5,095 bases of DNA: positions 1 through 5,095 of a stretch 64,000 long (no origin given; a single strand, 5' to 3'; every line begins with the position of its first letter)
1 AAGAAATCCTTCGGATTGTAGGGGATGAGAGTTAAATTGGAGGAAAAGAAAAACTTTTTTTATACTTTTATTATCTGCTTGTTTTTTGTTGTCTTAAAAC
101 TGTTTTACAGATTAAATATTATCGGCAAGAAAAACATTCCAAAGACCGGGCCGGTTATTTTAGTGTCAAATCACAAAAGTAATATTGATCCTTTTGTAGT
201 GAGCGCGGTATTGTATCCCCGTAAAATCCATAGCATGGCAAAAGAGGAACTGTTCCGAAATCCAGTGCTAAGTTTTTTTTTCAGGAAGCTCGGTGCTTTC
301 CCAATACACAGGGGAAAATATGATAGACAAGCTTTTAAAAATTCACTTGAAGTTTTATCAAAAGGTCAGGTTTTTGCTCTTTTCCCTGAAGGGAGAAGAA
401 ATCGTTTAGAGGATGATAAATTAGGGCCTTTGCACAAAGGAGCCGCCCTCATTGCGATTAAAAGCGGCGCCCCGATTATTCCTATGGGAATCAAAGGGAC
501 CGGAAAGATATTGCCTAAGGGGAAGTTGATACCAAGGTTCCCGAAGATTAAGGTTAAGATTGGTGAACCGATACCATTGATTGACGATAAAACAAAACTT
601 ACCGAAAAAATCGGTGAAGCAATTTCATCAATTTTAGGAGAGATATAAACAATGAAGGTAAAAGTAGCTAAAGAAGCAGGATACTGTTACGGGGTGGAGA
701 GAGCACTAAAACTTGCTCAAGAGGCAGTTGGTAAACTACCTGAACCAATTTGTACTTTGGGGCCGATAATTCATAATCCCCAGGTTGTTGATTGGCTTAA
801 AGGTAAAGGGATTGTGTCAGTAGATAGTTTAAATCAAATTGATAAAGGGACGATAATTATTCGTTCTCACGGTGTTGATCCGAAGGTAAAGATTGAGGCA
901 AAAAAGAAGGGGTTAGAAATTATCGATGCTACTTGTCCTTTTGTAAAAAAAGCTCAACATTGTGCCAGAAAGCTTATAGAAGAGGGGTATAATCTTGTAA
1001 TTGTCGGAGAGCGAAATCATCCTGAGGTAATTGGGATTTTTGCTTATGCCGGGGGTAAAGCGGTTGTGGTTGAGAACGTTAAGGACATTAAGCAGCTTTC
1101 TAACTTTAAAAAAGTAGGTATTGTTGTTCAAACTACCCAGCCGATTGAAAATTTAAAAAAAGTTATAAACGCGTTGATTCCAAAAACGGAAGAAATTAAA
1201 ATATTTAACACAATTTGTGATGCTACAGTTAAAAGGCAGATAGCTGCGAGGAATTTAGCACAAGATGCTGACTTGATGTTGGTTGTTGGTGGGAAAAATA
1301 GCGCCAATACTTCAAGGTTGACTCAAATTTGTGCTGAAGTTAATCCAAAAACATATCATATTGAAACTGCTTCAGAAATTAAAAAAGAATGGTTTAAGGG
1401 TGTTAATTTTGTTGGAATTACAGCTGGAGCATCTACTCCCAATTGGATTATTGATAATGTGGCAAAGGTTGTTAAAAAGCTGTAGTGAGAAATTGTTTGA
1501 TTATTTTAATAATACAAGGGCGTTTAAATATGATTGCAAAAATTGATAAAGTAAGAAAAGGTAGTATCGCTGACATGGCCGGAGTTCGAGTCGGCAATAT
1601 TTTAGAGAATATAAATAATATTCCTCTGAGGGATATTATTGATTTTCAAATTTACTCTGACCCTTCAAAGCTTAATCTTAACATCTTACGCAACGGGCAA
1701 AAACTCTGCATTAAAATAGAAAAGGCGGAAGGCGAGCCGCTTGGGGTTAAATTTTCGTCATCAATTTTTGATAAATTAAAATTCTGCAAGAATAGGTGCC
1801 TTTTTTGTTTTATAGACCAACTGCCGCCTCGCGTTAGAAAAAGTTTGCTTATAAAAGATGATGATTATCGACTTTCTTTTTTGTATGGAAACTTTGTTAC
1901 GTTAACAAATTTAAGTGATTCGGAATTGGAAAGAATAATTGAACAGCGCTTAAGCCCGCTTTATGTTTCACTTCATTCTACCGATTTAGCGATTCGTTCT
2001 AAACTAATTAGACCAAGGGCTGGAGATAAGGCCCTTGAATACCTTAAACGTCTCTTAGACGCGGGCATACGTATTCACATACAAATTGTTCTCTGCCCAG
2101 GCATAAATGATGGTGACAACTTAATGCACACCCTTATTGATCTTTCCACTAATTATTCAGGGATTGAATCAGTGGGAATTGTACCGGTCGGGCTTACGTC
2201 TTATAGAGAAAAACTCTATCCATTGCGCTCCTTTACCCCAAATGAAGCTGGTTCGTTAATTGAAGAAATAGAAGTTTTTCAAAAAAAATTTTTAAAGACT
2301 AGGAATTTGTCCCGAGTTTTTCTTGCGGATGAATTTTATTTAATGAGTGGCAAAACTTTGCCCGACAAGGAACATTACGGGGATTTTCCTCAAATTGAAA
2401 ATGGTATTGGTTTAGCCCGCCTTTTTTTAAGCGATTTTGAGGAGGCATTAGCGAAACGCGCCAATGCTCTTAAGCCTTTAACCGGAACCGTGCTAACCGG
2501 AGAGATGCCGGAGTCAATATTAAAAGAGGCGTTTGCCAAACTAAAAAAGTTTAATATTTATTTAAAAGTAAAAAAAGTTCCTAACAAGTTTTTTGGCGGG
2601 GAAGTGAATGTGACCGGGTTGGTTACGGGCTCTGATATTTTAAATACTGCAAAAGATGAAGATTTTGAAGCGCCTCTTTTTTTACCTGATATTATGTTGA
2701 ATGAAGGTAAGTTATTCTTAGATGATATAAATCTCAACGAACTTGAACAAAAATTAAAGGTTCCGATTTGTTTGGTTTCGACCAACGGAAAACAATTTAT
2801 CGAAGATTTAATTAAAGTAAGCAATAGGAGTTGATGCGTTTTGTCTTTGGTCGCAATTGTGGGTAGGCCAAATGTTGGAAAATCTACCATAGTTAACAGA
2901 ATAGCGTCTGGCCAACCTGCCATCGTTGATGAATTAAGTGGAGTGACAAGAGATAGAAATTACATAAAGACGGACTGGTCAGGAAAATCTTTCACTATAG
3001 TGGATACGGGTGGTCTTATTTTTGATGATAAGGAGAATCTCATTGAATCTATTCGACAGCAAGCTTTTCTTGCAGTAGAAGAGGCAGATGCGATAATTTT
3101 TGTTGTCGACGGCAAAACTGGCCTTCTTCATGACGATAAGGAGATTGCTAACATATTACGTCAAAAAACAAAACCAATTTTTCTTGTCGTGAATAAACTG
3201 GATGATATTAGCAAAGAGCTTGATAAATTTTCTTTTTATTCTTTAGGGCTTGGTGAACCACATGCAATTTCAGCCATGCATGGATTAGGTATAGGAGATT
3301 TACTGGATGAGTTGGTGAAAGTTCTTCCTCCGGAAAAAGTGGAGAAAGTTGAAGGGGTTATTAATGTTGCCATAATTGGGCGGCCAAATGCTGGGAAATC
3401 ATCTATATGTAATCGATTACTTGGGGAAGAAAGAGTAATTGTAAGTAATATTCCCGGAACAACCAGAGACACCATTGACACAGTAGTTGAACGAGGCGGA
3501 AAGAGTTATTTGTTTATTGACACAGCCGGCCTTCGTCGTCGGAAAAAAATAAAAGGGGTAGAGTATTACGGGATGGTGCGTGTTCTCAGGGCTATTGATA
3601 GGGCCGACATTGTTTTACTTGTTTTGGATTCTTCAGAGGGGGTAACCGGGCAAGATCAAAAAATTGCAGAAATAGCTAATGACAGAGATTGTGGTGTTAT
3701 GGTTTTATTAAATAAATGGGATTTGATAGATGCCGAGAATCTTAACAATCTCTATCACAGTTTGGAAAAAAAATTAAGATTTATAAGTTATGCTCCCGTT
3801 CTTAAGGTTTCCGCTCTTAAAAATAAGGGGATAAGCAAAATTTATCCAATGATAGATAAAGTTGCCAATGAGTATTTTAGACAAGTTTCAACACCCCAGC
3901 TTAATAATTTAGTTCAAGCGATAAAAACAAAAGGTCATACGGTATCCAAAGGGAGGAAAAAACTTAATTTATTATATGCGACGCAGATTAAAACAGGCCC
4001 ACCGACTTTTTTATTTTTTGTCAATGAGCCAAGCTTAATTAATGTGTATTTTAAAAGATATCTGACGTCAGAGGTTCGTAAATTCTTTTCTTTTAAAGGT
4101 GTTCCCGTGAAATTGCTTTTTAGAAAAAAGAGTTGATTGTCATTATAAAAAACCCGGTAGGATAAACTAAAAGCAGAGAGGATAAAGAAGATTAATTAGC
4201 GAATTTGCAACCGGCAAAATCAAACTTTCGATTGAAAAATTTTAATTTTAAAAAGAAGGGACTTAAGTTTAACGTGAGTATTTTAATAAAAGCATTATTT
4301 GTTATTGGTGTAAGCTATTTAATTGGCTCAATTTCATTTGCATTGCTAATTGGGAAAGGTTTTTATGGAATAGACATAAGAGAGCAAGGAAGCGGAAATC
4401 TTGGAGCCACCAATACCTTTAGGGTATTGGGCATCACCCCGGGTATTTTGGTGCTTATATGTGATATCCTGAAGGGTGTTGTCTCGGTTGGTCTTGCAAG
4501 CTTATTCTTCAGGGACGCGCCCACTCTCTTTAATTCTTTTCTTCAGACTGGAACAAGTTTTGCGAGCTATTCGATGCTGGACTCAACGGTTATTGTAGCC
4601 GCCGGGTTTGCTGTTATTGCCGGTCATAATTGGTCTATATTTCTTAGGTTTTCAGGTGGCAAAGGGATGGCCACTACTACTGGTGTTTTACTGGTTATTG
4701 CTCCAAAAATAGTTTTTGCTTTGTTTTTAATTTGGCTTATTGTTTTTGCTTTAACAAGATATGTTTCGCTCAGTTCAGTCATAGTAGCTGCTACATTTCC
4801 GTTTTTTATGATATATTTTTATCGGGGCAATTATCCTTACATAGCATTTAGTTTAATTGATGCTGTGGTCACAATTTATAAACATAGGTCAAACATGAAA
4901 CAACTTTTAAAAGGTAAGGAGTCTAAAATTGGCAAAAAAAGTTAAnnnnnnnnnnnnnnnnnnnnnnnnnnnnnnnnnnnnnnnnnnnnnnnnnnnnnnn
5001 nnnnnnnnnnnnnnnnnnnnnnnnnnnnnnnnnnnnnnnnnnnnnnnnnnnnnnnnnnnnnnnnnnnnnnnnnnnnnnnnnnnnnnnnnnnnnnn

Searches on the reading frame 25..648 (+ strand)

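Call 53: search_protein_families(library=pfam, proteins=[window:25-648:+], max_evalue=0.00001)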
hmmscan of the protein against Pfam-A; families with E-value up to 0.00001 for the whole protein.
window:25-648:+ (207 aa): 1 family
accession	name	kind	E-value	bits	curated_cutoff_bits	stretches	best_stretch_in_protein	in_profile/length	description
PF01553.26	Acyltransferase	-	5.9e-31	107.5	23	1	30-157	2-132/132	Acyltransferase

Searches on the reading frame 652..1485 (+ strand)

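Call 53: search_protein_families(library=pfam, proteins=[window:652-1485:+], max_evalue=0.00001)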
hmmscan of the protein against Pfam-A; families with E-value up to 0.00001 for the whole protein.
window:652-1485:+ (277 aa): 1 family
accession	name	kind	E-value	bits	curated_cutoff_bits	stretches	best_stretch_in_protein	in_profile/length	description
PF02401.23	LYTB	-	2e-98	329.4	24.5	1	3-274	1-266/267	LytB protein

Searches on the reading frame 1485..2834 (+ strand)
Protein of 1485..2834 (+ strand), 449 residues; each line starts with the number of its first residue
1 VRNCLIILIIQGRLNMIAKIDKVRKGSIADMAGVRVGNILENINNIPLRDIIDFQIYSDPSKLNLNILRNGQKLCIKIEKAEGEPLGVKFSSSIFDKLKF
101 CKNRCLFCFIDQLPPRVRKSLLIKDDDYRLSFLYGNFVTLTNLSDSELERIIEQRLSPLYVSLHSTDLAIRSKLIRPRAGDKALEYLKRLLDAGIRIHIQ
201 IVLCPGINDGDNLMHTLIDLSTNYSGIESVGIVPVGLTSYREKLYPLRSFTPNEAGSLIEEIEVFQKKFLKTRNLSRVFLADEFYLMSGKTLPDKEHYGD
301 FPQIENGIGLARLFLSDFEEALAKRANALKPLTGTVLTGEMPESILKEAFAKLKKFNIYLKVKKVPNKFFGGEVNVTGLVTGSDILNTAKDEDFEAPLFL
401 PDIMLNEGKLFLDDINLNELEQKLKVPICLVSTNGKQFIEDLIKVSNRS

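Call 53: search_protein_families(library=pfam, proteins=[window:1485-2834:+], max_evalue=0.00001)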
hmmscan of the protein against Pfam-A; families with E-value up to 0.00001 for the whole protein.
window:1485-2834:+ (449 aa): 4 families
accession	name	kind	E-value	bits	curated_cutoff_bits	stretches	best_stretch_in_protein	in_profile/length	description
PF04459.17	DUF512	-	1.9e-62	210.6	25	1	233-432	1-201/202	Protein of unknown function (DUF512)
PF19238.5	Radical_SAM_2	-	3.2e-61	205.9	26.7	1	80-230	1-151/151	Radical SAM-like domain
PF17820.7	PDZ_6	-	3.6e-06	27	27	1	20-55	2-37/54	PDZ domain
PF04055.27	Radical_SAM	-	4.9e-06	27.3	29.5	0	142-211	90-158/166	Radical SAM superfamily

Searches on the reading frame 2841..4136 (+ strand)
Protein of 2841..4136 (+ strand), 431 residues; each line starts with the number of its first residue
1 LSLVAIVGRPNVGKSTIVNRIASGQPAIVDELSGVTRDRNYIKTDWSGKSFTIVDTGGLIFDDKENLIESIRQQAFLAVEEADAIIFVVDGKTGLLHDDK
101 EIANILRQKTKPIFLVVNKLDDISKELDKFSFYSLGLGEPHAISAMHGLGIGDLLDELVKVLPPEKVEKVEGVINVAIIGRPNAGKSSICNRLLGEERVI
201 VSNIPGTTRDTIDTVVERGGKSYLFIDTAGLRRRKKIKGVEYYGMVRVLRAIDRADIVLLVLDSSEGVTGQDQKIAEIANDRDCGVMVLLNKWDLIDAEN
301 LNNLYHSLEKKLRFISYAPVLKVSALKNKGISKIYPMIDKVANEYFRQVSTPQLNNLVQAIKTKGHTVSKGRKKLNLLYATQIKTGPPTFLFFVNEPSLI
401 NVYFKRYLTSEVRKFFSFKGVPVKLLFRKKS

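Call 53: search_protein_families(library=pfam, proteins=[window:2841-4136:+], max_evalue=0.00001)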
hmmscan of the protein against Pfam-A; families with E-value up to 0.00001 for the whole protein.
window:2841-4136:+ (431 aa): 11 families
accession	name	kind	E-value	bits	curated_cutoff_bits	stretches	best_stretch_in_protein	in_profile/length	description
PF01926.29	MMR_HSR1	-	2.6e-60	201.9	21.9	2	4-119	2-113/113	50S ribosome-binding GTPase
PF00009.33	GTP_EFTU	-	2e-29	103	26.5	2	173-342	3-186/188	Elongation factor Tu GTP binding domain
PF02421.24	FeoB_N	-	1.1e-26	93.6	27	2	4-129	3-124/156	Ferrous iron transport protein B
PF14714.11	KH_dom-like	-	1.3e-21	77.1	27.3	1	349-428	2-81/81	KH-domain-like of EngA bacterial GTPase enzymes, C-terminal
PF00350.29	Dynamin_N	-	1.2e-13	51.9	27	0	176-209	1-34/168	Dynamin family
PF04548.22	AIG1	-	6.1e-13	49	27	1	5-107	4-108/212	AIG1 family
PF03193.22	RsgA_GTPase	-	4.5e-09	36.8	30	0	273-340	43-106/174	RsgA GTPase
PF02492.25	cobW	-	9.9e-09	35.5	20.7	0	212-304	74-165/180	CobW/HypB/UreG, nucleotide-binding domain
PF00025.27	Arf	-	4.2e-08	33.3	22.3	0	173-333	14-165/174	ADP-ribosylation factor family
PF08477.19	Roc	-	8e-08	33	27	0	4-121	2-119/119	Ras of Complex, Roc, domain of DAPkinase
PF10662.15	PduV-EutP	-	5.6e-07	29.9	21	0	242-338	53-141/143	Ethanolamine utilisation - propanediol utilisation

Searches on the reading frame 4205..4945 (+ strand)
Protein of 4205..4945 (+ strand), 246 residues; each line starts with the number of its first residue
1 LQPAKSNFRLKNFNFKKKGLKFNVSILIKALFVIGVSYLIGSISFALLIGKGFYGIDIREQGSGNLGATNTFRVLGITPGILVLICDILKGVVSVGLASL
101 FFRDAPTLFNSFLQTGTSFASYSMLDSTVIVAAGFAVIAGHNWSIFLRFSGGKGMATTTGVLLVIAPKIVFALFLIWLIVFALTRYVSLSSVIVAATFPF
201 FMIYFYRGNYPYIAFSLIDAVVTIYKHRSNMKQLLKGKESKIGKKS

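Call 53: search_protein_families(library=pfam, proteins=[window:4205-4945:+], max_evalue=0.00001)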
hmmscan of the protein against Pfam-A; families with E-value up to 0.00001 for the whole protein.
window:4205-4945:+ (246 aa): 1 family
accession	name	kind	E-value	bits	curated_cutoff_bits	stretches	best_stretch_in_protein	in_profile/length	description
PF02660.20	G3P_acyltransf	-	3.8e-54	183.6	24.1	1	36-234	1-164/164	Glycerol-3-phosphate acyltransferase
